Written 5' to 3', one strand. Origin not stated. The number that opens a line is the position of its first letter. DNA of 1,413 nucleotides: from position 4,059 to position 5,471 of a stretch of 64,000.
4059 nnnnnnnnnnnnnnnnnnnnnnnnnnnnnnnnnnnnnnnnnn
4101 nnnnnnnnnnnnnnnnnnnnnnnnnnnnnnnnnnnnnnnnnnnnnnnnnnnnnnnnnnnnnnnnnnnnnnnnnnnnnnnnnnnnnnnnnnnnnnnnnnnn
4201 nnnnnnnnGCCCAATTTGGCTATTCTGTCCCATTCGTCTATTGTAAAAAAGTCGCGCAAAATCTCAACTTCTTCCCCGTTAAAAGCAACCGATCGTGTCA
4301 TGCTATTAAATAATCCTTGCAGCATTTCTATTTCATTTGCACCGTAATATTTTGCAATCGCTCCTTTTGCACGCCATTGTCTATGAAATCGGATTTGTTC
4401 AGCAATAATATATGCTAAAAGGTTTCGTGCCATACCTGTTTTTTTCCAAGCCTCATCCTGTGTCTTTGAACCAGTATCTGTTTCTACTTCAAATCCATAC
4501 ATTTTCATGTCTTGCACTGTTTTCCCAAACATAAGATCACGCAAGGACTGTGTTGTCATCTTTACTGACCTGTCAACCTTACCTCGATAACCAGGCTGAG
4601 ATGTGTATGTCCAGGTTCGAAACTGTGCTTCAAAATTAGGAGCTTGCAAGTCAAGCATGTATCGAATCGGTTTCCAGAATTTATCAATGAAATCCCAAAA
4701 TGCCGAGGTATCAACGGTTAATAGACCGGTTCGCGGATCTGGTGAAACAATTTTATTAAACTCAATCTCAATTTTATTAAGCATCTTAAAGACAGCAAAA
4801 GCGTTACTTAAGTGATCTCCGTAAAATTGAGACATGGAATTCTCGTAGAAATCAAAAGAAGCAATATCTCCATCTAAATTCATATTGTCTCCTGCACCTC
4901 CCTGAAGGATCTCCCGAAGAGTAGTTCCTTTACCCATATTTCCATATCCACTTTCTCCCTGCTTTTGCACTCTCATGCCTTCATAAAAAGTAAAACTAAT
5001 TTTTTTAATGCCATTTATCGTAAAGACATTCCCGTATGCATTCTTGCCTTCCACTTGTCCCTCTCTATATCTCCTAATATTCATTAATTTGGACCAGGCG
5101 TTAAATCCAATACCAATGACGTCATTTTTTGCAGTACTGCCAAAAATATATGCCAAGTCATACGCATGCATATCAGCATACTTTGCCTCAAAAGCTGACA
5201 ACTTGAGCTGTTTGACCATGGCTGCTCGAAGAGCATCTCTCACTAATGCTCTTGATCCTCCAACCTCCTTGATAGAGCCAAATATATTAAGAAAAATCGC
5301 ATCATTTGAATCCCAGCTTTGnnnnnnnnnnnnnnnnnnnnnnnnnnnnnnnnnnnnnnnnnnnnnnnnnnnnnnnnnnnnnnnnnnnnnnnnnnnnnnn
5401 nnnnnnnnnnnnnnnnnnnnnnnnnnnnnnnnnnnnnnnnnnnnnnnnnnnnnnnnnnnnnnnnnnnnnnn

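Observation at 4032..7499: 1155-aa orphan protein embedded in the T4SS-like cluster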

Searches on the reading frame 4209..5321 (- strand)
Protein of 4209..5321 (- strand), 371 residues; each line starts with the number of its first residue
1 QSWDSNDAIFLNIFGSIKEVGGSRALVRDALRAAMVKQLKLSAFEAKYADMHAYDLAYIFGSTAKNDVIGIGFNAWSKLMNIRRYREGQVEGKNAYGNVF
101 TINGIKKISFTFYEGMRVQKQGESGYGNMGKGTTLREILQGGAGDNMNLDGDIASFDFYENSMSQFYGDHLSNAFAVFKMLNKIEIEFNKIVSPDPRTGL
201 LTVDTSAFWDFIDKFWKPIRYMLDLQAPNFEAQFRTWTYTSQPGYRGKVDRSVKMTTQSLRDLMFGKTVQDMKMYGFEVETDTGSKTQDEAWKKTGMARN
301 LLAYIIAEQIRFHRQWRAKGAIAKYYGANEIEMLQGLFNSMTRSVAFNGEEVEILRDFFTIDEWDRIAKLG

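Call 66: search_solved_structures(query=A3, max_evalue=10)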
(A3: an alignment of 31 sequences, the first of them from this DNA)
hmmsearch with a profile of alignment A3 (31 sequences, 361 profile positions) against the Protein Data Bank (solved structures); distinct sequences matched with E-value up to 10: 2.
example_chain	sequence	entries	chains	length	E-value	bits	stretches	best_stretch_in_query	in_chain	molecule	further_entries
7nhk_p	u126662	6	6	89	0.15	14.3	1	241-306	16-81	30S ribosomal protein S15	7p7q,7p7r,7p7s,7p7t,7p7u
6o8w_o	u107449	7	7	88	0.15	14.2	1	242-306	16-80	30S ribosomal protein S15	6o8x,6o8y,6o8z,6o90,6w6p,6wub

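Call 74: predict_structure(alignment_id=A3)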
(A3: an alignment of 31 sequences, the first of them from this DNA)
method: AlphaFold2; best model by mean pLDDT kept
length: 371 residues; sequences in the alignment: 31
mean_pLDDT: 84.0   pTM: 0.85
mean pLDDT of the five models: 84.0, 82.9, 82.6, 81.6, 81.3
residues with pLDDT >= 90: 148; 70-90: 173; 50-70: 42; < 50: 8
segments of 3 or more residues with pLDDT < 50: 1-3
pLDDT, mean of each block of 10 residues (from residue 1): 57 65 81 89 92 86 83 87 88 79 92 89 63 85 89 85 88 94 86 90 93 94 89 87 78 88 95 73 53 82 95 73 80 91 83 87 94 92
secondary structure, 60 per line:
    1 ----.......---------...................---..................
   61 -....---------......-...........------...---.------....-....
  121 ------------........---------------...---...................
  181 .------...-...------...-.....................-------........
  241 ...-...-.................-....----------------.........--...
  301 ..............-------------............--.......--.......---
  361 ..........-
elements in order: H5-11 H21-39 H43-60 H62-65 H75-80 H82-92 H112-115 E117-120 H135-140 E156-158 H162-181 E192-194 E201-203 H205-225 E233-243 E249-259 H260-264 H267-270 H287-295 H298-314 H328-339 E342-348 E351-357 H361-370

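Call 76: fold_search(model_id=the predicted structure, library=pdb)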
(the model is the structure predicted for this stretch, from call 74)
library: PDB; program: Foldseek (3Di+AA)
matches with E <= 10: 344; with E <= 0.001: 0
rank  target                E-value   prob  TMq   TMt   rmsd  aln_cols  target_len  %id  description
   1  8egb_J                2.9e-01  0.07  0.12  0.05  25.6       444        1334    8  Cryo-EM structure of consensus elemental paused elongation complex with an unfolded TL (released 2023-03-01)
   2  6asx_J                4.9e-01  0.11  0.10  0.03  22.8       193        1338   10  CryoEM structure of E.coli his pause elongation complex (released 2018-03-28)
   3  7uwe_J                5.2e-01  0.13  0.11  0.04  23.1       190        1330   10  CryoEM Structure of E. coli Transcription-Coupled Ribonucleotide Excision Repair (TC-RER) complex (released 2023-05-31)
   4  9wsm_D                6.4e-01  0.05  0.12  0.04  28.4       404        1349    8  Cryo-EM structure of Sigma28-RNAP open promoter complex from Pseudomonas aeruginosa (released 2026-02-25)
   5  6x1j_A                7.5e-01  0.04  0.09  0.13  21.3       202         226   11  The homing endonuclease I-WcaI bound to its DNA recognition sequence (released 2021-05-26)
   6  7chw_D                7.9e-01  0.11  0.10  0.03  22.3       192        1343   10  Cryo-EM structure of an Escherichia coli RNAP-promoter open complex (RPo) (released 2020-08-12)
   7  7uwh_J                8.3e-01  0.03  0.11  0.04  28.4       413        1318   11  CryoEM Structure of E. coli Transcription-Coupled Ribonucleotide Excision Repair (TC-RER) complex bound to ribonucleot (released 2023-05-31)
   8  7mke_J                9.3e-01  0.03  0.11  0.04  28.6       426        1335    9  Cryo-EM structure of Escherichia coli RNA polymerase bound to lambda PR promoter DNA (class 2) (released 2021-09-29)
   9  6psq_J                1.1e+00  0.08  0.10  0.03  23.7       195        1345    9  Escherichia coli RNA polymerase closed complex (TRPc) with TraR and rpsT P2 promoter (released 2020-03-25)
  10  7cv1_A                1.1e+00  0.07  0.10  0.13  16.2       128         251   10  Structure of human tRNAHis guanylyltransferase (Thg1) in the presence of human mitochondrial tRNAHis (released 2021-04-07)
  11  5u30_A                1.1e+00  0.03  0.08  0.04  26.6       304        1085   10  Crystal structure of AacC2c1-sgRNA-extended target DNA ternary complex (released 2017-01-25)
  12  8t02_J                1.1e+00  0.02  0.09  0.04  28.5       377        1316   11  Reconstituted E. coli RNA polymerase post-termination complex on negatively-supercoiled DNA: unwinding duplex DNA (rPT (released 2025-04-02)
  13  8tom_J                1.1e+00  0.08  0.10  0.03  22.1       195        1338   11  Escherichia coli RNA polymerase closed complex intermediate at the lambda PR promoter (released 2024-07-03)
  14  8ph9_J                1.1e+00  0.03  0.11  0.04  28.1       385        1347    9  E. coli RNA polymerase paused at ops site (non-complementary scaffold) (released 2024-04-24)
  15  6oul_J                1.2e+00  0.09  0.10  0.03  22.3       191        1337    8  Cryo-EM structure of Escherichia coli RNAP polymerase bound to rpsTP2 promoter DNA (released 2020-02-26)
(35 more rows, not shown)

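Call 91: find_homologous_proteins(query=A3, max_evalue=0.00001)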
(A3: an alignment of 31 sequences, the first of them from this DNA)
Query A3 (31 sequences): 6494 candidates shared short words with the query, none scored E <= 0.00001.
